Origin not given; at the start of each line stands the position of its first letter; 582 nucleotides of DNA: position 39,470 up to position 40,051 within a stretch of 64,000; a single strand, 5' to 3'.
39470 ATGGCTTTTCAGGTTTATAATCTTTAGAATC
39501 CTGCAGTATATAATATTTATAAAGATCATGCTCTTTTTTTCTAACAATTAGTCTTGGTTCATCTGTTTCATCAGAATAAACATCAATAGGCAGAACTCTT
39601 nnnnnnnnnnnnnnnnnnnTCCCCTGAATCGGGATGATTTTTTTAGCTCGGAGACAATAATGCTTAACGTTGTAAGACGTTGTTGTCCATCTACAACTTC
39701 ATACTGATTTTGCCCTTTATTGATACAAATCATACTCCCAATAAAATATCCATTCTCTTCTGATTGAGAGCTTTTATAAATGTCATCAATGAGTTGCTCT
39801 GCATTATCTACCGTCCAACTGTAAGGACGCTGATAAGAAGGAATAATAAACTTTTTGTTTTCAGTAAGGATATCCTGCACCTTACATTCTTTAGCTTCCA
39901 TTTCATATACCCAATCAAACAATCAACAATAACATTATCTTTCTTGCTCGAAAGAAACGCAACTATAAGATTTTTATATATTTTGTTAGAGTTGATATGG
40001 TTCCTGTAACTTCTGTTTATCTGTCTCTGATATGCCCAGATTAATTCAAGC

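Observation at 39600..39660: GmrSD-like gene 1 is broken by a single-base frameshift in an A7 homopolymer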

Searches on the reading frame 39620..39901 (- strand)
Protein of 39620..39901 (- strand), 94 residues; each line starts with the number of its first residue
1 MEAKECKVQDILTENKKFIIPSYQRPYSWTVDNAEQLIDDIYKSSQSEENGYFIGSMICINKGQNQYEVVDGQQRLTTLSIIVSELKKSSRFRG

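Call 76: list_cluster_members(proteins=[window:39620-39901:-, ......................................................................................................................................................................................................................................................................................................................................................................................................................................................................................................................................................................])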
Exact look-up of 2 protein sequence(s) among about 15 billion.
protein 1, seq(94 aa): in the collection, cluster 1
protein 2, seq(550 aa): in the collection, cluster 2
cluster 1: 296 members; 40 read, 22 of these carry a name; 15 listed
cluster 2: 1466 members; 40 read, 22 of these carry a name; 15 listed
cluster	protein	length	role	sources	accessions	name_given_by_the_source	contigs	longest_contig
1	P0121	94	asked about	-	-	DUF262 domain-containing protein [Escherichia coli] | GmrSD restriction endonucleases N-terminal domain-containing protein n=4 ...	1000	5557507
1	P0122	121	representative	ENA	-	-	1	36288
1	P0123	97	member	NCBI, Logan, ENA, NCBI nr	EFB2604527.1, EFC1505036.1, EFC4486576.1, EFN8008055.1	DUF262 domain-containing protein [Escherichia coli] | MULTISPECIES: DUF262 domain-containing protein [Escherichia]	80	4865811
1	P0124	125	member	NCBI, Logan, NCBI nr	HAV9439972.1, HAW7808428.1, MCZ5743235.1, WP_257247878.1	TPA: DUF262 domain-containing protein [Escherichia coli] | DUF262 domain-containing protein [Escherichia coli]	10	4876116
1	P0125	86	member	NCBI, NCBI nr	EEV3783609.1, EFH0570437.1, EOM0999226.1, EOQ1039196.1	DUF262 domain-containing protein, partial [Escherichia coli] | DUF262 domain-containing protein [Escherichia coli]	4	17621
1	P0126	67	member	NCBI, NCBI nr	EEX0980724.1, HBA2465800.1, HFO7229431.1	DUF262 domain-containing protein, partial [Escherichia coli] | DUF262 domain-containing protein [Escherichia coli]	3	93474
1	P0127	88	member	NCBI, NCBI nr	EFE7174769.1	DUF262 domain-containing protein, partial [Escherichia coli] | DUF262 domain-containing protein [Escherichia coli]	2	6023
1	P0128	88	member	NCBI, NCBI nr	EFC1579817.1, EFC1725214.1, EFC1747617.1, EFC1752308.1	DUF262 domain-containing protein, partial [Escherichia coli] | DUF262 domain-containing protein [Escherichia coli]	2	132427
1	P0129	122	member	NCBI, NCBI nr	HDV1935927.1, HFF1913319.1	TPA: DUF262 domain-containing protein, partial [Escherichia coli] | DUF262 domain-containing protein [Escherichia coli]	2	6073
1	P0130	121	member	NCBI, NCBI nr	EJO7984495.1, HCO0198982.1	DUF262 domain-containing protein, partial [Escherichia coli] | DUF262 domain-containing protein [Escherichia coli]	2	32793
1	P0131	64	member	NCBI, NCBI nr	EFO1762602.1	DUF262 domain-containing protein, partial [Escherichia coli] | DUF262 domain-containing protein [Escherichia coli]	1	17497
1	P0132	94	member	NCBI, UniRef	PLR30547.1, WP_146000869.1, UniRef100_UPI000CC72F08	DUF262 domain-containing protein, partial [Chimaeribacter arupi] | DUF262 domain-containing protein n=1 Tax=Chimaeribacter arupi TaxID=2060066 ...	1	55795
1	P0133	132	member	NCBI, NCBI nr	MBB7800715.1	DUF262 domain-containing protein, partial [Escherichia coli] | DUF262 domain-containing protein [Escherichia coli]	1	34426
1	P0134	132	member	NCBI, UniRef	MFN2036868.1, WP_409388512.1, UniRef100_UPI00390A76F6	DUF262 domain-containing protein, partial [Escherichia coli] | DUF262 domain-containing protein n=1 Tax=Escherichia coli TaxID=562 RepID=UPI00390A76F6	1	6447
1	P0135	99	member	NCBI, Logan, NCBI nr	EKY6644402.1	DUF262 domain-containing protein [Escherichia coli]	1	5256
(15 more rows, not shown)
